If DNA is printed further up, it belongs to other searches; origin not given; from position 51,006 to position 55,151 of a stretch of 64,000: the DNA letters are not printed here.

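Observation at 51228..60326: Compact two-gene polyketide locus with an FkbH-type glycolytic-starter loading module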

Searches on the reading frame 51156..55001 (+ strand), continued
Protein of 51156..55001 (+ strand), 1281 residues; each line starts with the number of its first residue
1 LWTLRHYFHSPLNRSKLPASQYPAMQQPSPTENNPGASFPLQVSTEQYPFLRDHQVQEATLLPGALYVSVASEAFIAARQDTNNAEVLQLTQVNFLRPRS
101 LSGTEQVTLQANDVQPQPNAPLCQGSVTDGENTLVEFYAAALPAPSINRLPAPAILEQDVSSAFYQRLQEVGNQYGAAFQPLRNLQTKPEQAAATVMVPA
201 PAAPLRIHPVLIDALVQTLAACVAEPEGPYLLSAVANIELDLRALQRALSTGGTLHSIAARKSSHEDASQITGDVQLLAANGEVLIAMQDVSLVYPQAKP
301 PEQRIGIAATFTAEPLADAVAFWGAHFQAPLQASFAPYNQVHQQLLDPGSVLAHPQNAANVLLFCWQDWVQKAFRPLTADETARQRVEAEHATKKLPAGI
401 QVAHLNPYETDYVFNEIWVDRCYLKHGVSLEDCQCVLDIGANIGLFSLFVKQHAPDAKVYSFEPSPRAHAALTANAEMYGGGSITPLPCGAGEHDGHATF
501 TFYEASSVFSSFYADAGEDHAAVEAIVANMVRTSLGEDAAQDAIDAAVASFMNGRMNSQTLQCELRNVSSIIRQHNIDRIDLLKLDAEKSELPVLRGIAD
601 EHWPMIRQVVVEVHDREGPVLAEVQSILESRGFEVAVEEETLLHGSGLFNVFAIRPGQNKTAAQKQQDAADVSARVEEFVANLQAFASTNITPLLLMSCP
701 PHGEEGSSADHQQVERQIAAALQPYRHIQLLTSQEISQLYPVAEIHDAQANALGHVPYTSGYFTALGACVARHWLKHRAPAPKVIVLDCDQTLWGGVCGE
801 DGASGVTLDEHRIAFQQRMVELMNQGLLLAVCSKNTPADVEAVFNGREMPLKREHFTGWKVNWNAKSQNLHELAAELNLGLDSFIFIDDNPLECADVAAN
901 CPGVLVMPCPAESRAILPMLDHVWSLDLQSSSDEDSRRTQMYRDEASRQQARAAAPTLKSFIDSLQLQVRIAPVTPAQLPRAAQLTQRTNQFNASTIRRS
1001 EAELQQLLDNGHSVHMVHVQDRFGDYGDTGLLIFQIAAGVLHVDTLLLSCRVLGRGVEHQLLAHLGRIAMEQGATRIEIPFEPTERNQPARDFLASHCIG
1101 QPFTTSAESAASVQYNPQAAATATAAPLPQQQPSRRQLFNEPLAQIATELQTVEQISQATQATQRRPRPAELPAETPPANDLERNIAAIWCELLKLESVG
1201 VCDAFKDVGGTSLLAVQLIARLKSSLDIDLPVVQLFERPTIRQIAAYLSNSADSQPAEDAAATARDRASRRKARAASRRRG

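Call 55: search_protein_families(library=pfam, proteins=[L032:9596-15400:+], max_evalue=0.001)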
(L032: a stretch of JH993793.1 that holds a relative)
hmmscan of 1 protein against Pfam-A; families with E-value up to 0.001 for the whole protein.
L032:9596-15400:+ (1935 aa): 11 families
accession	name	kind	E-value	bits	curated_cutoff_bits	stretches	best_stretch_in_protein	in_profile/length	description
PF00109.32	ketoacyl-synt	-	1.7e-92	310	20.8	1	1307-1556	2-252/252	Beta-ketoacyl synthase, N-terminal domain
PF02801.28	Ketoacyl-synt_C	-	2.8e-43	147.2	20.8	1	1564-1681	1-118/119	Beta-ketoacyl synthase, C-terminal domain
PF14765.12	PS-DH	-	4.4e-23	82.1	23.7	1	120-269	5-162/166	Polyketide synthase dehydratase N-terminal domain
PF22336.2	RhiE-like_linker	-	6.6e-16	58.5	27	1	1755-1823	1-65/67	RhiE-like, KS-MAT linker domain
PF05050.19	Methyltransf_21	-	1.3e-15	58.4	22.7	1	430-625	1-172/173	Methyltransferase FkbM domain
PF22621.2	CurL-like_PKS_C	-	2.6e-14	53.3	27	1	1753-1816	2-62/64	CurL-like, PKS C-terminal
PF16197.11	KAsynt_C_assoc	-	2.3e-10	41.3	33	1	1684-1803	1-107/111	Ketoacyl-synthetase C-terminal extension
PF00550.31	PP-binding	-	2.3e-10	41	20.8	1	1198-1256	9-67/67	Phosphopantetheine attachment site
PF21089.3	PKS_DH_N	-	2.6e-06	27.8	27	1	11-90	25-101/103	Polyketide synthase dehydratase domain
PF02475.24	TRM5-TYW2_MTfase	-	2.8e-06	27.8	28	1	422-472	34-84/164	TRM5/TYW2 methyltransferase domain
PF00108.29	Thiolase_N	-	0.00028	20.8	26.4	1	1466-1505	73-112/260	Thiolase, N-terminal domain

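Call 65: search_protein_families(library=pfam, proteins=[L034:4588-9048:+, L004:497-1552:+, L004:2048-3232:+, L004:3756-4733:+, L001:161-943:+, L001:1309-2151:+, L001:11640-15128:+, L001:15103-16290:+], max_evalue=0.00001)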
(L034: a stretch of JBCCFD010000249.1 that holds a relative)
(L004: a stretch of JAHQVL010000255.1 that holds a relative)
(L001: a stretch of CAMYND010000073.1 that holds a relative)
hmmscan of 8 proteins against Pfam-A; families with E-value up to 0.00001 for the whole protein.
L034:4588-9048:+ (1486 aa): 10 families
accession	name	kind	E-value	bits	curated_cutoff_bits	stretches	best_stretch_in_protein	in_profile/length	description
PF00109.32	ketoacyl-synt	-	3.5e-74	250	20.8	1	27-274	3-252/252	Beta-ketoacyl synthase, N-terminal domain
PF00698.26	Acyl_transf_1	-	3e-48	165.4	32.7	1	548-867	1-314/319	Acyl transferase domain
PF08659.16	KR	-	1.2e-46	159.3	22.6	1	1148-1332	1-179/180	KR domain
PF02801.28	Ketoacyl-synt_C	-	2.1e-43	147.5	20.8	1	283-400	2-118/119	Beta-ketoacyl synthase, C-terminal domain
PF22621.2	CurL-like_PKS_C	-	2.2e-22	79.2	27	1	465-528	1-64/64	CurL-like, PKS C-terminal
PF16197.11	KAsynt_C_assoc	-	1.1e-17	64.9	33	1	403-517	1-111/111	Ketoacyl-synthetase C-terminal extension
PF22336.2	RhiE-like_linker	-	8.4e-17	61.4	27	1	469-531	2-63/67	RhiE-like, KS-MAT linker domain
PF00550.31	PP-binding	-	1.1e-14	54.9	20.8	1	1422-1485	2-67/67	Phosphopantetheine attachment site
PF00106.31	adh_short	-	4.6e-14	52.8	26.6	1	1151-1327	4-175/195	short chain dehydrogenase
PF13561.12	adh_short_C2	-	9.7e-09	35.6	27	1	1183-1315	23-157/236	Enoyl-(Acyl carrier protein) reductase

L004:497-1552:+ (351 aa): 3 families
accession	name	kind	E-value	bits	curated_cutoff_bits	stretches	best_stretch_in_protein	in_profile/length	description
PF01408.29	GFO_IDH_MocA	-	1.1e-26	94.3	24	1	3-120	2-120/120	Oxidoreductase family, NAD-binding Rossmann fold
PF22725.1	GFO_IDH_MocA_C3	-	1.1e-17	64.6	27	1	129-237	2-123/124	GFO/IDH/MocA C-terminal domain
PF02894.22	GFO_IDH_MocA_C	-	5.9e-12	46.3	22.9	1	132-329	1-214/218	Oxidoreductase family, C-terminal alpha/beta domain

L004:2048-3232:+ (394 aa): 5 families
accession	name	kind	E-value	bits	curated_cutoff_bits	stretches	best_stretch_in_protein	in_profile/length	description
PF01041.23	DegT_DnrJ_EryC1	-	3.4e-122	408.6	19.8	1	16-362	4-359/360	DegT/DnrJ/EryC1/StrS aminotransferase family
PF00155.27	Aminotran_1_2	-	7.4e-12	45.6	19.7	1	36-217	40-250/361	Aminotransferase class I and II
PF01053.26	Cys_Met_Meta_PP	-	1.2e-09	37.6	27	1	34-215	50-230/381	Cys/Met metabolism PLP-dependent enzyme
PF01212.27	Beta_elim_lyase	-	3.7e-08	33.5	27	1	28-164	24-175/288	Beta-eliminating lyase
PF00266.25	Aminotran_5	-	6.1e-07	29.2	21.5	1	42-192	49-207/371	Aminotransferase class-V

L004:3756-4733:+ (325 aa): 0 families

L001:161-943:+ (260 aa): 5 families
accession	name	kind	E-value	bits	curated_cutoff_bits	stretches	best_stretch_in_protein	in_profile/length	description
PF08241.18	Methyltransf_11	-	6.8e-15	55.9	21.2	1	110-163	39-94/95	Methyltransferase domain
PF13489.12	Methyltransf_23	-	4.6e-12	46.4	27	1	96-211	40-159/164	Methyltransferase domain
PF13649.12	Methyltransf_25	-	2.2e-09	38.3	27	1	114-160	49-97/97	Methyltransferase domain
PF13847.12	Methyltransf_31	-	3.6e-09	36.9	27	1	115-178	58-127/145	Methyltransferase domain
PF08242.18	Methyltransf_12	-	1.6e-06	29.2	30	1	116-161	51-97/98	Methyltransferase domain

L001:1309-2151:+ (280 aa): 2 families
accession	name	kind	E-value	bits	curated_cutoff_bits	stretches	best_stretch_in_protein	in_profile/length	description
PF00583.31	Acetyltransf_1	-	5.6e-07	30.3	20.7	1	146-246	16-116/116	Acetyltransferase (GNAT) family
PF13302.13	Acetyltransf_3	-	2.6e-06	28.6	25.4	1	120-247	6-138/138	Acetyltransferase (GNAT) domain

L001:11640-15128:+ (1162 aa): 5 families
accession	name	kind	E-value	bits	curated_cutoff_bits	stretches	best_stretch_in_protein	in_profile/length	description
PF00668.25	Condensation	-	1.1e-122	410.4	30.6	1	60-502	3-452/456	Condensation domain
PF00501.34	AMP-binding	-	4.5e-97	325.7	29.9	1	525-881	1-383/384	AMP-binding enzyme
PF00550.31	PP-binding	-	4.7e-16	59.2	20.8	1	1044-1105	1-64/67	Phosphopantetheine attachment site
PF18563.6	TubC_N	-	7.1e-14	52.1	26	1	3-52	1-50/52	TubC N-terminal docking domain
PF13193.12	AMP-binding_C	-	7.2e-14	52.9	24.5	1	941-1015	1-76/76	AMP-binding enzyme C-terminal domain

L001:15103-16290:+ (395 aa): 1 family
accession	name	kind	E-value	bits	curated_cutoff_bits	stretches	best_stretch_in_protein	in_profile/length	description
PF00668.25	Condensation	-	3.5e-88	296.7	30.6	1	38-387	3-343/456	Condensation domain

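Call 86: search_solved_structures(query=window:51228-55001:+, max_evalue=0.01)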
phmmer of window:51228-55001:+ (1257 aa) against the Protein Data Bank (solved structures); distinct sequences matched with E-value up to 0.01: 68 (the best 60 are shown).
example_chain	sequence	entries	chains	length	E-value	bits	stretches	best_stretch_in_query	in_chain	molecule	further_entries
9lcp_A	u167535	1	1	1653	1.6e-24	88.8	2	1151-1246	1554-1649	PvdL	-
9lcq_A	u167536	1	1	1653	1.6e-24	88.8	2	1151-1246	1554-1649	PvdL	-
9lco_A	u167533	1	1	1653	6.6e-24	86.9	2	1151-1246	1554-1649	PvdL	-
3slr_A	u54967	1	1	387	8.9e-23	83.1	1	758-903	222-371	uncharacterized protein BF1531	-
6mfz_A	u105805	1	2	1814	2e-16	62.1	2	1152-1227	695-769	Linear gramicidin synthase subunit A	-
9be3_A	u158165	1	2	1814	2.7e-16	61.6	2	1152-1226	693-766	Linear gramicidin synthase subunit A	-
9meh_A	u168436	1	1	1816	2.7e-16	61.6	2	1152-1226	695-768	Linear gramicidin synthase subunit A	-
9be4_A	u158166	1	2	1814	1.1e-15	59.7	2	1152-1226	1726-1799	Linear gramicidin synthase subunit A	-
2mr7_A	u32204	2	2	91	3.3e-14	54.7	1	1154-1226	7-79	Non-ribosomal peptide synthetase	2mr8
2vsq_A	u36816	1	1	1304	5.2e-13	50.8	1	1147-1235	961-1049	SURFACTIN SYNTHETASE SUBUNIT 3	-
9up2_A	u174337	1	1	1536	2.3e-12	48.6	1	1151-1230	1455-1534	PvdL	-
9bfd_B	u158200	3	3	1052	1.1e-11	46.4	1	1147-1225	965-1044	Tyrocidine synthase 2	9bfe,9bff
7b2b_A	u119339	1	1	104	9.3e-11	43.3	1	1153-1227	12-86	Peptide synthetase PaxA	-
3el6_A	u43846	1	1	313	4.2e-10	41.1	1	10-215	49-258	Erythromycin dehydratase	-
1dny_A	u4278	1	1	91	1e-09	39.8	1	1152-1226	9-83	NON-RIBOSOMAL PEPTIDE SYNTHETASE PEPTIDYL CARRIER PROTEIN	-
2k2q_A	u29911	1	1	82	2.8e-09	38.4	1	1153-1224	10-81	Tyrocidine synthetase 3 (Tyrocidine synthetase III)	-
8xjy_C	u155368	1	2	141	2.9e-06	28.4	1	1138-1231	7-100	Polyketide synthase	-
8qpy_A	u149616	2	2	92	0.00028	21.9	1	1149-1231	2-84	Carrier protein TomAPCP | TomAPCP substrate-loaded from the Tomaymycin non-ribosomal peptide synthetase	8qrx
8xbl_A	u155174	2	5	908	0.00029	21.8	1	1162-1226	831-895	Colibactin polyketide synthase ClbC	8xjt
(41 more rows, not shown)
